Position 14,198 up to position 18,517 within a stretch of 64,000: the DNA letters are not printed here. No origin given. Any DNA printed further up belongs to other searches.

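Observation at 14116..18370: Orphan transporter-fused sensor kinase (SLC5-STAC-GAF-GAF-PAS-HK) coupled to a tiny membrane protein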

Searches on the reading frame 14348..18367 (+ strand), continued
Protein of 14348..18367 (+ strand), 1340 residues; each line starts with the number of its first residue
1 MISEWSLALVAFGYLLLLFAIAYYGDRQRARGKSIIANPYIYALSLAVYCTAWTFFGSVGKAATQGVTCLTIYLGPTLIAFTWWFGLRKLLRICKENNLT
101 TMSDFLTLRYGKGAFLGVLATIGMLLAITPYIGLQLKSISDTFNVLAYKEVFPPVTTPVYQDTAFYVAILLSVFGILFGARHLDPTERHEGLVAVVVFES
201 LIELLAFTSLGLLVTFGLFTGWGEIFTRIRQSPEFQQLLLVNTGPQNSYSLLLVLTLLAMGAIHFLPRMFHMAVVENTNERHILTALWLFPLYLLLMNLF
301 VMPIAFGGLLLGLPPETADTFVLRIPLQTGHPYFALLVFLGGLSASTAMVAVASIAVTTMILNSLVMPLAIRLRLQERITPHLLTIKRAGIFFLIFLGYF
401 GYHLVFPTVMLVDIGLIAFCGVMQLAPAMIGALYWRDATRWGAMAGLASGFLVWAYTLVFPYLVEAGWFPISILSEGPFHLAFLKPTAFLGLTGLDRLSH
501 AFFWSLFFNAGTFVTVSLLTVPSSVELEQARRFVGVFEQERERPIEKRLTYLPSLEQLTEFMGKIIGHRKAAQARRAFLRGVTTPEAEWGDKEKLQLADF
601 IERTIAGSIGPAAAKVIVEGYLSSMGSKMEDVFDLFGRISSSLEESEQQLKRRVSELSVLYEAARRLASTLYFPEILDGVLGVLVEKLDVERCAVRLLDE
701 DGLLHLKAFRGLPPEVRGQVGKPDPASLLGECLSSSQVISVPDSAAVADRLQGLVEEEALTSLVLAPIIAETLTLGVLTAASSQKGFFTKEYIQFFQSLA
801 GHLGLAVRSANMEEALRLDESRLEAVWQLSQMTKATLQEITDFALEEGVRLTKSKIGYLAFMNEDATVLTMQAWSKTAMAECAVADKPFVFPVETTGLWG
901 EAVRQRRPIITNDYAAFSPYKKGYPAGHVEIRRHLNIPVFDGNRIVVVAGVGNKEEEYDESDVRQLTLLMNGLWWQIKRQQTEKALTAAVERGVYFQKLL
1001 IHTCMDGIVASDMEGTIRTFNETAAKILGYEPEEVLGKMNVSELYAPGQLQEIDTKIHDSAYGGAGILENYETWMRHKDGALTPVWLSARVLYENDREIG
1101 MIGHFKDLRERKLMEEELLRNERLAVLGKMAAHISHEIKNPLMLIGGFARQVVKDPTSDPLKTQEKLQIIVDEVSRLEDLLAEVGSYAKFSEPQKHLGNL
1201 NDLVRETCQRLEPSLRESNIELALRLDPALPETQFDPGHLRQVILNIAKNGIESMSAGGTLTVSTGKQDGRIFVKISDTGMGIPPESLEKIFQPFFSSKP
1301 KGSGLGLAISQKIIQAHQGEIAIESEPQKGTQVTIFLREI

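Call 22: find_encoding_contigs(protein=P0092, flank=10000, max_places=2)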
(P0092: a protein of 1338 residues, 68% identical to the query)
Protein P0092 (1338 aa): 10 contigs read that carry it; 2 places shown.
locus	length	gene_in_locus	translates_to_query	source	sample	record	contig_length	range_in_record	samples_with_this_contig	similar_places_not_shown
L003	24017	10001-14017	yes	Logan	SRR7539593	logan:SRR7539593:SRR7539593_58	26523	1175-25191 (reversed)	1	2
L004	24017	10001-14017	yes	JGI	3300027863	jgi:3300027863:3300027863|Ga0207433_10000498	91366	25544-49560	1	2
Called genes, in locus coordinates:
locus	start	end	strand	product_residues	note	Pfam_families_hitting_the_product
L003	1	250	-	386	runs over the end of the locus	PF13439:Glyco_transf_4, PF00534:Glycos_transf_1, PF13692:Glyco_trans_1_4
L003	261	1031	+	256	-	PF04794:YdjC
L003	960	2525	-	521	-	PF04932:Wzy_C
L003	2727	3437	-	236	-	PF02563:Poly_export, PF10531:SLBB, PF22461:SLBB_2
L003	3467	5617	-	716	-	PF02706:Wzz, PF13807:GNVR, PF13614:AAA_31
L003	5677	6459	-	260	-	PF13424:TPR_12 (faint), PF13414:TPR_11 (faint), PF13431:TPR_17 (faint), PF21033:RMD1-3 (faint), PF23914:TPR_CcmH_CycH (faint), PF00515:TPR_1 (faint), PF07719:TPR_2 (faint), PF13432:TPR_16 (weak), +2 more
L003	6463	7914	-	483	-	PF13727:CoA_binding_3, PF02397:Bac_transf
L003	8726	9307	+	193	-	-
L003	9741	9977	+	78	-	-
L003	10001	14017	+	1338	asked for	PF00474:SSF, PF13185:GAF_2, PF01590:GAF, PF13492:GAF_3, PF13185:GAF_2, PF00989:PAS, PF13426:PAS_9, PF00512:HisKA, +1 more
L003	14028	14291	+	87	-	-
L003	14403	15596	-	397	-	PF13191:AAA_16, PF13604:AAA_30 (faint), PF00004:AAA (faint), PF13401:AAA_22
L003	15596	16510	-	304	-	PF01656:CbiA, PF10609:ParA (faint), PF13614:AAA_31 (weak)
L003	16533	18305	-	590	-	PF13807:GNVR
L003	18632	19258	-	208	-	PF02563:Poly_export, PF10531:SLBB, PF22461:SLBB_2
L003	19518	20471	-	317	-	PF01464:SLT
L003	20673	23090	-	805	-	-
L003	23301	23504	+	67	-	-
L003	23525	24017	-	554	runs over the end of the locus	?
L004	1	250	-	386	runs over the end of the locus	PF13439:Glyco_transf_4, PF00534:Glycos_transf_1, PF13692:Glyco_trans_1_4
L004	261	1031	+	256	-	PF04794:YdjC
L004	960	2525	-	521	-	PF04932:Wzy_C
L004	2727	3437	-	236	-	PF02563:Poly_export, PF10531:SLBB, PF22461:SLBB_2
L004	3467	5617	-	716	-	PF02706:Wzz, PF13807:GNVR, PF13614:AAA_31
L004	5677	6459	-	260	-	PF13424:TPR_12 (faint), PF13414:TPR_11 (faint), PF13431:TPR_17 (faint), PF21033:RMD1-3 (faint), PF23914:TPR_CcmH_CycH (faint), PF00515:TPR_1 (faint), PF07719:TPR_2 (faint), PF13432:TPR_16 (weak), +2 more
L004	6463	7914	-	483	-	PF13727:CoA_binding_3, PF02397:Bac_transf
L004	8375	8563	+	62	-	-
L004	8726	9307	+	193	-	-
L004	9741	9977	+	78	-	-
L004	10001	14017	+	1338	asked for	PF00474:SSF, PF13185:GAF_2, PF01590:GAF, PF13492:GAF_3, PF13185:GAF_2, PF00989:PAS, PF13426:PAS_9, PF00512:HisKA, +1 more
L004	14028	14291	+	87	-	-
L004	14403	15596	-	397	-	PF13191:AAA_16, PF13604:AAA_30 (faint), PF00004:AAA (faint), PF13401:AAA_22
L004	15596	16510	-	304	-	PF01656:CbiA, PF10609:ParA (faint), PF13614:AAA_31 (weak)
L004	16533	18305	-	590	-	PF13807:GNVR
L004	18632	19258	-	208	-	PF02563:Poly_export, PF10531:SLBB, PF22461:SLBB_2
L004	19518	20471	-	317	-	PF01464:SLT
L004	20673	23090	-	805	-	-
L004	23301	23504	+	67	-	-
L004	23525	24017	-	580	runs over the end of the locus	PF24575:TPR_Slam (faint), PF00515:TPR_1 (faint), PF14559:TPR_19 (weak), PF13176:TPR_7 (weak), PF13424:TPR_12 (weak), PF13432:TPR_16, PF13374:TPR_10 (weak), PF13399:LytR_C, +5 more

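Call 23: find_encoding_contigs(protein=P0070, flank=10000, max_places=1)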
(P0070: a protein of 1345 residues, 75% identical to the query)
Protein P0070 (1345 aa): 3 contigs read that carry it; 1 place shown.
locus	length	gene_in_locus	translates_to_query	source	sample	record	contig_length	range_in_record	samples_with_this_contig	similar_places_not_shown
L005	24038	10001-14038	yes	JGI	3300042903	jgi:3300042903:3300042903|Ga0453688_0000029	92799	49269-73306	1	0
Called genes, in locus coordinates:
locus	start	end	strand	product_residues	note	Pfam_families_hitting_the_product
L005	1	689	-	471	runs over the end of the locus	-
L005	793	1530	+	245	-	PF19567:CpsB_CapC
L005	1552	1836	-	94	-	-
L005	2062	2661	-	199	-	PF05494:MlaC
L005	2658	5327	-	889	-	PF03176:MMPL, PF00873:ACR_tran (weak), PF03176:MMPL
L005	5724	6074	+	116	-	-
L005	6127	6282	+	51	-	-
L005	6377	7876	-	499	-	PF01071:GARS_A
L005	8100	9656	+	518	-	PF02538:Hydantoinase_B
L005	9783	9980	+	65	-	-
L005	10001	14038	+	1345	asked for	PF01590:GAF, PF13185:GAF_2, PF13492:GAF_3, PF01590:GAF (weak), PF13185:GAF_2, PF00989:PAS (weak), PF13426:PAS_9 (weak), PF02518:HATPase_c, +2 more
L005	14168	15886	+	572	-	PF00749:tRNA-synt_1c, PF03950:tRNA-synt_1c_C, PF20974:tRNA-synt_1c_C2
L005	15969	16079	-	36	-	-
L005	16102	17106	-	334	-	PF21694:DNA_pol3_delta_C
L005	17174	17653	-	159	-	PF04390:LptE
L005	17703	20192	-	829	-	PF00133:tRNA-synt_1, PF01921:tRNA-synt_1f (faint), PF01406:tRNA-synt_1e (faint), PF09334:tRNA-synt_1g, PF13603:tRNA-synt_1_2, PF00133:tRNA-synt_1, PF09334:tRNA-synt_1g, PF08264:Anticodon_1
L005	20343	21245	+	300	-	PF00535:Glycos_transf_2, PF10111:Glyco_tranf_2_2, PF13641:Glyco_tranf_2_3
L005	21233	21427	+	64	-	-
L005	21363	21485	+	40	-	-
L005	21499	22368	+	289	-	PF02749:QRPTase_N, PF01729:QRPTase_C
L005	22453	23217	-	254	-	PF03807:F420_oxidored, PF14748:P5CR_dimer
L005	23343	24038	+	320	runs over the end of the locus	PF00149:Metallophos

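Call 34: find_encoding_contigs(protein=P0111, flank=8000, max_places=2)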
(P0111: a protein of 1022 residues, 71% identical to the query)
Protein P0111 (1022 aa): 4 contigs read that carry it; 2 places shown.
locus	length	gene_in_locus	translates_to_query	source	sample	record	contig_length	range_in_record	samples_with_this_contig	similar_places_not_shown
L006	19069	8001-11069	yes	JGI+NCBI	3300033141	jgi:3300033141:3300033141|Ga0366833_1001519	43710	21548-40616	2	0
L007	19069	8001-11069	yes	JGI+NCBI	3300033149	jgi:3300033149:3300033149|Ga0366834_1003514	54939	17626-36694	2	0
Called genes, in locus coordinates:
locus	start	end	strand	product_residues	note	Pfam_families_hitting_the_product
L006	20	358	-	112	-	-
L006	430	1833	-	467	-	PF19289:PmbA_TldD_3rd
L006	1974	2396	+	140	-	PF11969:DcpS_C, PF01230:HIT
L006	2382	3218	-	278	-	PF01063:Aminotran_4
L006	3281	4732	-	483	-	PF04715:, PF00425:Chorismate_bind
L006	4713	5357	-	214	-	PF00117:GATase, PF07722:Peptidase_C26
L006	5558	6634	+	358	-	PF00158:Sigma54_activat (faint), PF07728:AAA_5 (weak), PF01078:Mg_chelatase, PF17863:AAA_lid_2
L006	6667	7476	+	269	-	PF26791:AAPxQ, PF00092:VWA, PF13519:VWA_2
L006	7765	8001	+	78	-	-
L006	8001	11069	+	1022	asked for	PF13185:GAF_2, PF01590:GAF, PF13492:GAF_3, PF00512:HisKA, PF02518:HATPase_c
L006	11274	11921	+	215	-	PF01810:LysE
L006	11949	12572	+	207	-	PF00753:Lactamase_B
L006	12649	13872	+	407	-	PF02441:Flavoprotein, PF04127:DFP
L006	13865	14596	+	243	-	PF03167:UDG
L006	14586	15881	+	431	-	PF25145:NfeD1b_N, PF24961:NfeD_membrane, PF01957:NfeD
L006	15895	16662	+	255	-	PF01145:Band_7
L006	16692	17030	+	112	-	PF07498:Rho_N (faint)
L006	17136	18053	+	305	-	PF00027:cNMP_binding, PF00581:Rhodanese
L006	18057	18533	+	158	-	PF07291:MauE, PF07681:DoxX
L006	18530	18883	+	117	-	-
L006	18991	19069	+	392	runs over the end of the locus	-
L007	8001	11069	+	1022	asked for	PF13185:GAF_2, PF01590:GAF, PF13492:GAF_3, PF00512:HisKA, PF02518:HATPase_c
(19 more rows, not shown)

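Call 35: find_encoding_contigs(protein=P0110, flank=8000, max_places=2)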
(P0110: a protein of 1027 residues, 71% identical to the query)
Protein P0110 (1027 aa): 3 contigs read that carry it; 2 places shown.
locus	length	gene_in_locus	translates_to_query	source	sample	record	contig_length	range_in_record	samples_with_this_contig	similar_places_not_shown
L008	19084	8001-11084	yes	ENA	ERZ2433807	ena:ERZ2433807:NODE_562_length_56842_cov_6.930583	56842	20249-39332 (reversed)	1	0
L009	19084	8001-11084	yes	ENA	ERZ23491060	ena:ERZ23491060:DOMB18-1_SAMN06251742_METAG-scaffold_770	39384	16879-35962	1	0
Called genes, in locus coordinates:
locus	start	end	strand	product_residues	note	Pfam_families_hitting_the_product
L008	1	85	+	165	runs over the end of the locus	PF11322:DUF3124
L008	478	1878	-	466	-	PF19289:PmbA_TldD_3rd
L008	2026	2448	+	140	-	PF04677:CwfJ_C_1 (weak), PF11969:DcpS_C, PF01230:HIT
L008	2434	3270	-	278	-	PF01063:Aminotran_4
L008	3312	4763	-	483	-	PF04715:, PF00425:Chorismate_bind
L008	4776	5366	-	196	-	PF00117:GATase, PF07722:Peptidase_C26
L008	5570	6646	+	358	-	PF00158:Sigma54_activat (faint), PF13401:AAA_22 (faint), PF07728:AAA_5 (weak), PF01078:Mg_chelatase, PF17863:AAA_lid_2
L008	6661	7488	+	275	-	PF26791:AAPxQ, PF00092:VWA, PF13519:VWA_2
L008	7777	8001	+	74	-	-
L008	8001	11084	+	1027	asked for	PF01590:GAF, PF13185:GAF_2, PF13492:GAF_3, PF00512:HisKA, PF02518:HATPase_c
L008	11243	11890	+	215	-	PF01810:LysE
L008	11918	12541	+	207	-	PF00753:Lactamase_B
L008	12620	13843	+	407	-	PF02441:Flavoprotein, PF04127:DFP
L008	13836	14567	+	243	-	PF03167:UDG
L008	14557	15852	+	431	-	PF25145:NfeD1b_N, PF24961:NfeD_membrane, PF01957:NfeD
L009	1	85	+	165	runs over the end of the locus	PF11322:DUF3124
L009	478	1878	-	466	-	PF19289:PmbA_TldD_3rd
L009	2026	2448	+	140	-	PF04677:CwfJ_C_1 (weak), PF11969:DcpS_C, PF01230:HIT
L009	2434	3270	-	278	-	PF01063:Aminotran_4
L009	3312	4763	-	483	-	PF04715:, PF00425:Chorismate_bind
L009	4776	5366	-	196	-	PF00117:GATase, PF07722:Peptidase_C26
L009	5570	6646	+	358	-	PF00158:Sigma54_activat (faint), PF07728:AAA_5 (weak), PF01078:Mg_chelatase, PF17863:AAA_lid_2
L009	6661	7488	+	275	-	PF26791:AAPxQ, PF00092:VWA, PF13519:VWA_2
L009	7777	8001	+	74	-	-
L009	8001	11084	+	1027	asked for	PF01590:GAF, PF13185:GAF_2, PF13492:GAF_3, PF00512:HisKA, PF02518:HATPase_c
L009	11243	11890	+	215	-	PF01810:LysE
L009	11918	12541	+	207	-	PF00753:Lactamase_B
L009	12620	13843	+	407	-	PF02441:Flavoprotein, PF04127:DFP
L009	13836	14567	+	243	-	PF03167:UDG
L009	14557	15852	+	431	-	PF25145:NfeD1b_N, PF24961:NfeD_membrane, PF01957:NfeD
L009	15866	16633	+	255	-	PF01145:Band_7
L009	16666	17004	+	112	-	-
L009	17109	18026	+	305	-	PF00027:cNMP_binding, PF00581:Rhodanese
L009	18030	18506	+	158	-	PF07291:MauE, PF07681:DoxX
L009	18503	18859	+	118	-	-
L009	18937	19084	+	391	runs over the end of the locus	-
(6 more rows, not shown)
